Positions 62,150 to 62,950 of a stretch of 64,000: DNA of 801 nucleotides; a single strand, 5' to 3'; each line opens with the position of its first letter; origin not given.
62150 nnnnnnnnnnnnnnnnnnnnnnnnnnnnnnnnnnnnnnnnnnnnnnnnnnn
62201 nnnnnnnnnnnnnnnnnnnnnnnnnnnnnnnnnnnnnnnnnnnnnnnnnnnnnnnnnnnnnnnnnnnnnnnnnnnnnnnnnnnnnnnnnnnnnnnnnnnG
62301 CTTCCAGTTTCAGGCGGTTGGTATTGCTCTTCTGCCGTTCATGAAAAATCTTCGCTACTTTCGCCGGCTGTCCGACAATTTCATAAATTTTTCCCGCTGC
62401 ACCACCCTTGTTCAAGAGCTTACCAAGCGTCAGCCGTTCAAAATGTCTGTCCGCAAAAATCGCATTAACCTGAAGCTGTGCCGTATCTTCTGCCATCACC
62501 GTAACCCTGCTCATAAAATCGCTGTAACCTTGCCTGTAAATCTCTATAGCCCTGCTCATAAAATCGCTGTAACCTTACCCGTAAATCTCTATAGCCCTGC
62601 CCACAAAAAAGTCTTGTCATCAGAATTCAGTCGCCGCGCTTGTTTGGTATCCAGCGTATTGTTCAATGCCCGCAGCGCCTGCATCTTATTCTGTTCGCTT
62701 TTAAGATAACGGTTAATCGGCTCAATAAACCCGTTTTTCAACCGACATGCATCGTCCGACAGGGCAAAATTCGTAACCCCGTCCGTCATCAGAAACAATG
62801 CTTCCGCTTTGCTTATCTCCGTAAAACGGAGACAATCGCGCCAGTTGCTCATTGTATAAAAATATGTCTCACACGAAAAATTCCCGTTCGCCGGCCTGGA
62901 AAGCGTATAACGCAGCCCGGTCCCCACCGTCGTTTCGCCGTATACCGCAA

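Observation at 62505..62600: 45-bp tandem duplication (about 2.2 copies) spanning the kinase start codon creates alternative in-frame N-termini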

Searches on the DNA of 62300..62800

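Call 26: search_rna_families(source=window, start=62300, end=62800, threshold=evalue, max_evalue=1)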
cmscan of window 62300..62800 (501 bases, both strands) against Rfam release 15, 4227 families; matches with E-value up to 1: 0.
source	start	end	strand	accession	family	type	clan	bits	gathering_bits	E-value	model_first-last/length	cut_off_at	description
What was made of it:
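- Tried and rejected: No Rfam hit at E<=1 (call 26).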
